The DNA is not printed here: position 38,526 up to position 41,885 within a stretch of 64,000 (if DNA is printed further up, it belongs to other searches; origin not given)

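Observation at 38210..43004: Bacterial-style nrdR-nrdJ operon in an archaeon, extended by two unknown genes and a PduO adenosyltransferase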

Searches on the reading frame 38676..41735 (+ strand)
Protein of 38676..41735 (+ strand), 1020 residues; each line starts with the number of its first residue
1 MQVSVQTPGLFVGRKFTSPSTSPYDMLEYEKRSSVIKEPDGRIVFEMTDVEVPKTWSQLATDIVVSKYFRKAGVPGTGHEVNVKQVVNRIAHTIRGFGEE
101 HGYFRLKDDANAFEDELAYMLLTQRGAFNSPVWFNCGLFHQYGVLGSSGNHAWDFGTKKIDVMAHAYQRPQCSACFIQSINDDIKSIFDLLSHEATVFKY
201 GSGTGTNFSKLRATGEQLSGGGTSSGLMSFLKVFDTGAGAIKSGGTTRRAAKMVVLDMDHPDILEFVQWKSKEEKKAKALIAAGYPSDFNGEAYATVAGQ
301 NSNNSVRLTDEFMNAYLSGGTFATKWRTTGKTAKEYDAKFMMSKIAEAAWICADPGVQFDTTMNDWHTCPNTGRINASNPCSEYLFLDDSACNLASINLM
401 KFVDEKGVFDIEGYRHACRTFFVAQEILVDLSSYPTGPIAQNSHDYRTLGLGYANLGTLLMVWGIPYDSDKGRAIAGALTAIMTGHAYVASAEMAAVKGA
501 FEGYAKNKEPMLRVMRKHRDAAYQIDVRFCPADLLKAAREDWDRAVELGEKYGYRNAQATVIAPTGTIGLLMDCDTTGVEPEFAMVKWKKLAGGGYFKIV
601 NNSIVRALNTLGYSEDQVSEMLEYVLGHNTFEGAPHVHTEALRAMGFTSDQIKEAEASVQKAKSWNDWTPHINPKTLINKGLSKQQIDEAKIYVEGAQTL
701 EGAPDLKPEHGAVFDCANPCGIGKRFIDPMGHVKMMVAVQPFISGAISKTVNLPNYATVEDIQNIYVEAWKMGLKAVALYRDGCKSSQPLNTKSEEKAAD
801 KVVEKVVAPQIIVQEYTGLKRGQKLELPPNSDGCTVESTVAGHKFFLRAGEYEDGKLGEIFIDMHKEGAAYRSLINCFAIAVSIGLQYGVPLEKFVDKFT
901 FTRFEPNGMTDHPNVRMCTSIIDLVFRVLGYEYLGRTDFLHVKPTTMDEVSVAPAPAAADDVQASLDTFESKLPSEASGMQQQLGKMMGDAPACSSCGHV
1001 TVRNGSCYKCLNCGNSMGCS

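Call 4: search_protein_families(library=pfam, proteins=[window:38676-41735:+], max_evalue=1)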
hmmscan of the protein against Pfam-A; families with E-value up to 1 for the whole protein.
window:38676-41735:+ (1020 aa): 6 families
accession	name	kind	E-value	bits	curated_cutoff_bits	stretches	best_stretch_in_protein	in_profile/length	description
PF02867.20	Ribonuc_red_lgC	-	1.9e-138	462.8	23.9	2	173-642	1-461/523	Ribonucleotide reductase, barrel domain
PF08471.15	Ribonuc_red_2_N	-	2.2e-28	98.9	27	1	40-124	1-103/103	Class II vitamin B12-dependent ribonucleotide reductase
PF12637.14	TSCPD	-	1.2e-09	38.8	22.8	1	842-929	13-84/88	TSCPD domain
PF07499.19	RuvA_C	-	0.00035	21.4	24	1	602-626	4-28/47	RuvA, C-terminal domain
PF22432.2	PA2794-like_C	-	0.072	13.7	27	1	39-107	23-84/102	PA2794-like, C-terminal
PF18579.7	Raf1_HTH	-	0.15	12.2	27.3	0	660-690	11-39/61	Rubisco accumulation factor 1 helix turn helix domain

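Call 5: search_protein_families(library=ncbifam, proteins=[window:38676-41735:+], max_evalue=1)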
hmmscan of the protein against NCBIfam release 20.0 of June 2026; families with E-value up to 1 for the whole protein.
window:38676-41735:+ (1020 aa): 26 families (the best 25 are shown)
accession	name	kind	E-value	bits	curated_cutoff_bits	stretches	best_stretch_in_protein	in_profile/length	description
NF005122.0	PRK06556.1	equivalog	0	1305.8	859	2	6-643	20-630/960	vitamin B12-dependent ribonucleotide reductase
NF005736.0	PRK07562.1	equivalog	0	1276.1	1737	4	285-953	380-1099/1222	vitamin B12-dependent ribonucleotide reductase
TIGR02504.1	NrdJ_Z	equivalog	3.4e-179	597.3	399.95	2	112-661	24-553/606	adenosylcobalamin-dependent ribonucleoside-diphosphate reductase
NF006417.0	PRK08665.1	equivalog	2.6e-114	383.1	961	2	168-653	90-511/759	vitamin B12-dependent ribonucleotide reductase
NF005010.0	PRK06406.1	subfamily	1.1e-75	255.3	1125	3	163-505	240-559/771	vitamin B12-dependent ribonucleotide reductase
TIGR02506.1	NrdE_NrdA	equivalog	3.4e-69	233.9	341.05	2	168-628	74-537/616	ribonucleoside-diphosphate reductase subunit alpha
NF006207.0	PRK08332.1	equivalog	2.2e-51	174.3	2400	3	359-612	1222-1462/1684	vitamin B12-dependent ribonucleotide reductase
NF005401.0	PRK06948.1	subfamily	1e-43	150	906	2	156-590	79-486/604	ribonucleotide reductase-like protein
NF005991.0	PRK08115.1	equivalog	8.7e-43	146.4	854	3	326-608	420-692/858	vitamin B12-dependent ribonucleotide reductase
NF005544.0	PRK07207.1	equivalog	8.3e-38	129.8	965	1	162-627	361-834/965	ribonucleoside-diphosphate reductase subunit alpha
NF005101.0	PRK06539.1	equivalog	6.2e-37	127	988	2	168-623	220-681/822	ribonucleoside-diphosphate reductase subunit alpha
NF006577.0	PRK09102.1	equivalog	2.8e-35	121.7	620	3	173-505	92-414/604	ribonucleoside-diphosphate reductase subunit alpha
NF009029.0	PRK12365.1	equivalog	5.8e-32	110.6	1350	1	168-627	450-917/1046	ribonucleoside-diphosphate reductase subunit alpha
NF006279.0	PRK08447.1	equivalog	2.7e-29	102.2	1082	2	168-384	209-429/789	ribonucleoside-diphosphate reductase subunit alpha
TIGR04170.1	RNR_1b_NrdE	exception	2.9e-26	92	750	3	334-584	329-591/698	class 1b ribonucleoside-diphosphate reductase subunit alpha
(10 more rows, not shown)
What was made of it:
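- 38676..41738 (+): nrdJ: class II (adenosylcobalamin) ribonucleotide reductase, 1020 aa, without an ATP-cone. PRK06556 1305.8 bits; TIGR02504 at 3.4e-179; PF08471, PF02867 and PF12637 (calls 4, 5).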

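Call 26: find_related_loci(query=window:38676-41735:+, collection=genome_contigs, flank=10000)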
Query window:38676-41735:+ (1020 aa) in genome_contigs; peptide patterns used: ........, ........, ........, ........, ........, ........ (x = any residue, [..] = any of these).
600 stretches matched a pattern (row limit reached: there are more); 597 encode a relative of the query (tblastn E <= 1e-3); the best 80 are kept; 80 distinct loci.
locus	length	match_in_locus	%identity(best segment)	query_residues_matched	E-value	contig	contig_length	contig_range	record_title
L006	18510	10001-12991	65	9-1020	0e+0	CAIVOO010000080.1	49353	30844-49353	uncultured archaeon isolate AM-sed-core3-D1_bin-502 genome assembly, contig: bin-502:080/159, whole genome shotgun seque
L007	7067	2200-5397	60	11-1020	0e+0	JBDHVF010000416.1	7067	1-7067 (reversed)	MAG: Polyangiales bacterium isolate AS-MESO-3CA.253 NODE_44364_length_7067_cov_4.395565, whole genome shotgun sequence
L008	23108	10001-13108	60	9-1020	0e+0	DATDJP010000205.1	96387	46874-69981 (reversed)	MAG TPA_asm: Polyangiaceae bacterium isolate SMAG_U333 k141_172057, whole genome shotgun sequence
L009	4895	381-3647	59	9-1020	0e+0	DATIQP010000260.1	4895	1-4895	MAG TPA_asm: Polyangiaceae bacterium isolate SMAG_U15880 k141_9563, whole genome shotgun sequence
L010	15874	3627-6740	58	9-1020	0e+0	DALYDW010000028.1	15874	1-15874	MAG TPA_asm: bacterium isolate CTOTU14239 NODE_816_length_15874_cov_3.406347, whole genome shotgun sequence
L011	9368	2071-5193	60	9-1020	0e+0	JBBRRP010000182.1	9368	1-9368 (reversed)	MAG: Polyangiales bacterium isolate La2_concoct.020 La2_concoct.020_K_1597396L9368_cov_12.0000, whole genome shotgun seq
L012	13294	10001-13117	58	9-1020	0e+0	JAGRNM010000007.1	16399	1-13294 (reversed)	MAG: Deltaproteobacteria bacterium isolate HKST-UBA10199 NODE_7_length_16399_cov_3.475922, whole genome shotgun sequence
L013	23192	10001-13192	59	9-1020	0e+0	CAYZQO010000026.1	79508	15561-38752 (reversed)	MAG TPA_asm: uncultured Polyangiaceae bacterium isolate SRP294416_co1_450 genome assembly, contig: NODE_349_length_79508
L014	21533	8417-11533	59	14-1020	0e+0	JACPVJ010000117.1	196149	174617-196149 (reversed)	MAG: Myxococcales bacterium isolate NC_groundwater_781_Ag_S2p5_70_11 JBCH_GD18_4_SO25_S179_scaffold_566512, whole genome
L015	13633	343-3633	57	6-1020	0e+0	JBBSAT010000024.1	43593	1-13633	MAG: Polyangiales bacterium isolate La6_metabat2.038 La6_metabat2.038_K_1188380_L_43593_cov_13.0001, whole genome shotgu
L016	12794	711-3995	56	9-1020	0e+0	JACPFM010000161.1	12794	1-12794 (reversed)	MAG: Deltaproteobacteria bacterium isolate NC_groundwater_361_Ag_B-0.1um_71_13 GD18-4_B1_scaffold_1115431, whole genome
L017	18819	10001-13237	57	4-1020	0e+0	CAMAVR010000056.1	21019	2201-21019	MAG: Nannocystis exedens isolate MaH-09apr19-220 genome assembly, contig: MaH-09apr19-C5990, whole genome shotgun sequen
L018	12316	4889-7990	59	10-1020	0e+0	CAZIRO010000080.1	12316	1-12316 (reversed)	MAG TPA_asm: uncultured Acidobacteriota bacterium isolate SRP163575_co2_49 genome assembly, contig: NODE_6615_length_123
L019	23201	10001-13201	58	9-1020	0e+0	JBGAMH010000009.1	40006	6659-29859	MAG: Candidatus Eisenbacteria bacterium isolate MAG_MBR_H10.5 MBRH10-5_opera_contig_3713, whole genome shotgun sequence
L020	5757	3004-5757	63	9-914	0e+0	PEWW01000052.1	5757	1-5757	MAG: Candidatus Omnitrophica bacterium CG07_land_8_20_14_0_80_50_8 CG07_land_8_20_14_0.80_scaffold_12607_c, whole genome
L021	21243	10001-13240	57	17-1020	0e+0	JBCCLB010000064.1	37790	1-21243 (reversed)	MAG: Myxococcota bacterium isolate P01_C01_bin.17 k141_949890_length_37790_cov_16.0107, whole genome shotgun sequence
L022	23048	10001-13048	55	7-1020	0e+0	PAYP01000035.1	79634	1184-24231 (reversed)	MAG: Candidatus Poribacteria bacterium isolate SAT10 247077, whole genome shotgun sequence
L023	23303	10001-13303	53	3-1020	0e+0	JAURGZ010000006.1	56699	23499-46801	MAG: Bacteroidota bacterium isolate SFB_649D_100_82 k141_1141868_length_56699_cov_29.3448, whole genome shotgun sequence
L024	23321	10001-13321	52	4-1020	0e+0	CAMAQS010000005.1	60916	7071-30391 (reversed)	MAG: Chitinophaga pinensis isolate AE-24oct19-35 genome assembly, contig: AE-24oct19-C399, whole genome shotgun sequence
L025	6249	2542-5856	52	2-1020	0e+0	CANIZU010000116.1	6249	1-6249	MAG: Flavobacteriales bacterium isolate RH-18aug17-59 genome assembly, contig: RH-18aug17-C35044, whole genome shotgun s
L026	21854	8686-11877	52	9-1020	0e+0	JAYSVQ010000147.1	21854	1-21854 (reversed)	MAG: Bacteroidota bacterium isolate GFS_12825 GFS_12825_146, whole genome shotgun sequence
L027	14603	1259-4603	52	3-1020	0e+0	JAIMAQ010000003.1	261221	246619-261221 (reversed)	MAG: Thermoflavifilum sp. isolate HOT.MAX.088 NODE_25_length_261221_cov_28.044669, whole genome shotgun sequence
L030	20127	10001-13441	56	12-1020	0e+0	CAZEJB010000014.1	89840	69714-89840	MAG TPA_asm: uncultured Planctomycetales bacterium isolate binchicken_co199_143 genome assembly, contig: NODE_340_length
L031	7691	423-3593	48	1-1020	0e+0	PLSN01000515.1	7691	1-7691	MAG: Bacteroidetes bacterium isolate bog_973 73.20120700_S1D.351_contig_176970, whole genome shotgun sequence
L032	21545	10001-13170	62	9-1020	0e+0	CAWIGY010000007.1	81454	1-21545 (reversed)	MAG: uncultured delta proteobacterium isolate MFD03726.bin.2.96 genome assembly, contig: contig_111634, whole genome sho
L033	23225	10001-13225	54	9-1020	0e+0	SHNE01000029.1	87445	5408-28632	MAG: Bacteroidetes bacterium isolate Bin7_1 c_000000000079, whole genome shotgun sequence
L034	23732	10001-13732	47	12-1020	0e+0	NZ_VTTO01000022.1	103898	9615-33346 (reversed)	Azospirillum sp. B21 NODE_22_length_103898, whole genome shotgun sequence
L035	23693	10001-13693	47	12-1020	0e+0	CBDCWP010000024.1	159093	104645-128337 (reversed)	MAG: Planctomycetota bacterium isolate f54e8648-cd6d-4ae6-93f0-4e864496be0d genome assembly, contig: contig_24, whole ge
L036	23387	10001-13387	52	7-1020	0e+0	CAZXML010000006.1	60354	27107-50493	MAG TPA_asm: uncultured Gammaproteobacteria bacterium isolate SRP119689_co1_192 genome assembly, contig: NODE_550_length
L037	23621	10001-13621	44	12-1020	0e+0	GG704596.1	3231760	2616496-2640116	Silicibacter lacuscaerulensis ITI-1157 genomic scaffold scf_1113211289287, whole genome shotgun sequence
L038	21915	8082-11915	45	10-1020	0e+0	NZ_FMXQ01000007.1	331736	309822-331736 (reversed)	Bauldia litoralis strain ATCC 35022, whole genome shotgun sequence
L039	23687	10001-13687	45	12-1020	0e+0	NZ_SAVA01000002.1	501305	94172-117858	Sinirhodobacter huangdaonensis strain CGMCC 1.12963 Scaffold2, whole genome shotgun sequence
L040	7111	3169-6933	46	9-1020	0e+0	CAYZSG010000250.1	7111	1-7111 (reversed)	MAG TPA_asm: uncultured Candidatus Odyssella sp. isolate SRP287453_co1_169 genome assembly, contig: NODE_20548_length_71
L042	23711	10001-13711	43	12-1020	0e+0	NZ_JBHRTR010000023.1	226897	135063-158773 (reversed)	Marinibaculum pumilum strain KCTC 42964 velvet_auto_83_23, whole genome shotgun sequence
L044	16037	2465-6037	44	14-1020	0e+0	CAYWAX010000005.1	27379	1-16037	MAG TPA_asm: uncultured Nitrospinaceae bacterium isolate binchicken_co46_903 genome assembly, contig: NODE_3102_length_2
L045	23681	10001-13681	43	12-1020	0e+0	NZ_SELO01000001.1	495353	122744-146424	Tropicimonas sp. IMCC6043 NODE_1_length_495353_cov_128.431498, whole genome shotgun sequence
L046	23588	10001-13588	43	12-1020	0e+0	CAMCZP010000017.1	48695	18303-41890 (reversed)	MAG: Leptospira interrogans serovar Manilae isolate MsH-30apr19-140 genome assembly, contig: MsH-30apr19-C897, whole gen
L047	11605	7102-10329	59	6-1020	0e+0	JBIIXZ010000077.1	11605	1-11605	MAG: Bdellovibrionia bacterium isolate ME2005-08-16_3300042507_group2_bin195 Rohwer_bin1130_scaffold_4584_c1, whole geno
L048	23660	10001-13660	43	12-1020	0e+0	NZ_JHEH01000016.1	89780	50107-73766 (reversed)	Thioclava dalianensis strain DLFJ1-1 contig16, whole genome shotgun sequence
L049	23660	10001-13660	41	4-1020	0e+0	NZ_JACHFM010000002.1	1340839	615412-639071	Amaricoccus macauensis strain DSM 101730 Ga0415368_02, whole genome shotgun sequence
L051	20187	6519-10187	44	12-1020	0e+0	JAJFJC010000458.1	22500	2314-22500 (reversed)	MAG: Alphaproteobacteria bacterium isolate OFTM82 OFTM82_457, whole genome shotgun sequence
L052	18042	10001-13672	41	12-1020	0e+0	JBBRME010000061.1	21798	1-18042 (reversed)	MAG: Gemmatales bacterium isolate La1_metabat2.007 LA1C_B2.007_k141_2842831L_21798_cov_12.6817, whole genome shotgun seq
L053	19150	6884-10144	59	9-1020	0e+0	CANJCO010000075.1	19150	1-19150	MAG: Myxococcales bacterium isolate RH-23may17-1049 genome assembly, contig: RH-23may17-C21182, whole genome shotgun seq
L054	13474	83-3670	40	10-1020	0e+0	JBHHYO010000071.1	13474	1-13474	MAG: Nitrospinales bacterium isolate Maj_2_bin.45 NODE_2502_length_13474_cov_12.745883, whole genome shotgun sequence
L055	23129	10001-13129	58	7-1020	0e+0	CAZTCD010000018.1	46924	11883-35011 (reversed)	MAG TPA_asm: uncultured Bdellovibrionales bacterium isolate SRP329715_co1_94 genome assembly, contig: NODE_918_length_46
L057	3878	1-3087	45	134-1020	0e+0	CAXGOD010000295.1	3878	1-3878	MAG TPA_asm: uncultured Bacteriovoracaceae bacterium isolate ERR594325_concoct_177 genome assembly, contig: ERZ6778423.3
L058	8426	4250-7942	43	12-1020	0e+0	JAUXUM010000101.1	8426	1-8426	MAG: Devosia sp. isolate C15_concoct.bin.117 C15_k141_259082, whole genome shotgun sequence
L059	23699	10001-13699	43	12-1020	0e+0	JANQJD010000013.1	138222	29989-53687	MAG: Rhodospirillales bacterium isolate PL25a_bin.102 k99_3882895, whole genome shotgun sequence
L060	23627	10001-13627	43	11-1020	0e+0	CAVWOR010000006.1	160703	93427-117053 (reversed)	MAG: Candidatus Eremiobacteraeota bacterium isolate MFD00731.bin.2.122 genome assembly, contig: contig_38605, whole geno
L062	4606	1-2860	65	70-1020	0e+0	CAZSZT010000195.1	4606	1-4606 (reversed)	MAG TPA_asm: uncultured Bacteriovoracaceae bacterium isolate binchicken_co277_85 genome assembly, contig: NODE_16614_len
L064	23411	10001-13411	51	9-1020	0e+0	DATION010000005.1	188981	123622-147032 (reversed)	MAG TPA_asm: Candidatus Udaeobacter sp. isolate SMAG_U15825 k141_545700, whole genome shotgun sequence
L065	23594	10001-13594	40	12-1020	0e+0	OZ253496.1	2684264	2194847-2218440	MAG: Nitrospinales bacterium isolate df65dd65-b23d-4177-8dc5-9078cc071d11 genome assembly, chromosome: 1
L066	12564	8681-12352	49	12-1020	0e+0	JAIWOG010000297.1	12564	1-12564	MAG: Magnetospirillum sp. isolate W65 contig-93_2298.1, whole genome shotgun sequence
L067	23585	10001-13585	41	9-1020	0e+0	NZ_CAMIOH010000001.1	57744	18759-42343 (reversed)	MAG: uncultured Paracoccus sp. isolate vEOIKfzfxT_bin.2.MAG NODE_20_length_57744_cov_27.613063, whole genome shotgun seq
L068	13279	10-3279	42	109-1020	0e+0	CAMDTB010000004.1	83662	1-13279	MAG: Rhizobium sp. Q54 isolate ZE-13nov19-169 genome assembly, contig: ZE-13nov19-C183, whole genome shotgun sequence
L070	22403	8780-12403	48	12-1020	0e+0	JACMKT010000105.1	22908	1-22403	MAG: Rhodospirillales bacterium isolate ES-bin-250 ES-bin-250-contig-k141_3979473, whole genome shotgun sequence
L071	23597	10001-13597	48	12-1020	0e+0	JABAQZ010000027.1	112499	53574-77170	MAG: Ignavibacteria bacterium isolate Bin_45 c_000000000807, whole genome shotgun sequence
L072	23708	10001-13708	52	10-1020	0e+0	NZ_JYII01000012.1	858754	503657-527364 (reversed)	Thalassospira sp. HJ NODE_1, whole genome shotgun sequence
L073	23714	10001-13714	53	10-1020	0e+0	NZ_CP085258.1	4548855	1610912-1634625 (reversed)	Thalassospira australica strain ABH-489 chromosome, complete genome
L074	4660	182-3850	47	10-1020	0e+0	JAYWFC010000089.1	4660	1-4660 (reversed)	MAG: Aestuariivirga sp. isolate GL98_UP_metabinner_7 GL98_UP_metabinner_7_88, whole genome shotgun sequence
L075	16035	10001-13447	48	12-1020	0e+0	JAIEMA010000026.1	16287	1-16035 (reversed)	MAG: Bacteriovoracaceae bacterium isolate co.spades.CONCOCT.2.5kb_010 c_000000000240, whole genome shotgun sequence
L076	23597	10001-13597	48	12-1020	0e+0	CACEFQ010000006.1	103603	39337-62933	uncultured SAR116 cluster alpha proteobacterium isolate AG-390-M08 genome assembly, contig: AG-390-M08_NODE_6, whole gen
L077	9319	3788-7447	48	12-1020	0e+0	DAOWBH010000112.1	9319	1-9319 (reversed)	MAG TPA_asm: Spirochaetota bacterium isolate CSMAG_1856 CSMAG_1856_k141_5629157_length_9319_cov_14.8008, whole genome sh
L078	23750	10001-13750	53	12-1020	0e+0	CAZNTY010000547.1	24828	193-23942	MAG TPA_asm: uncultured Undibacter sp. isolate binchicken_co84_196 genome assembly, contig: k141_2321288, whole genome s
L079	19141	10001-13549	48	12-1020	0e+0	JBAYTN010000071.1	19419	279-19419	MAG: Melioribacteraceae bacterium isolate SO_2016_LW3_1 scaffold04019_LW162_2016, whole genome shotgun sequence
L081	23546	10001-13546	47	12-1020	0e+0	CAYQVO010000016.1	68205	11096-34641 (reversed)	MAG TPA_asm: uncultured Bdellovibrionales bacterium isolate SRP239243_co2_48 genome assembly, contig: NODE_454_length_68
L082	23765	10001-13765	52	7-1020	0e+0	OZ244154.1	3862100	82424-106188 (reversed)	MAG: Aestuariivirgaceae bacterium isolate 5d58ee39-098d-494c-bd90-57b7a1f43d2a genome assembly, chromosome: 1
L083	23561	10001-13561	48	12-1020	0e+0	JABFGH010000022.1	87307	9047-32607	MAG: Ignavibacteriae bacterium isolate IGN16 c_000000000022, whole genome shotgun sequence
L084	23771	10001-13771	50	10-1020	0e+0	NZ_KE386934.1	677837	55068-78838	Niveispirillum irakense DSM 11586 G473DRAFT_scaffold00003.3, whole genome shotgun sequence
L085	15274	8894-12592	51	12-1020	0e+0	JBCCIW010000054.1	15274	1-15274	MAG: Pseudomonadota bacterium isolate P01_C01_bin.1 k141_2534330_length_15274_cov_143.8818, whole genome shotgun sequenc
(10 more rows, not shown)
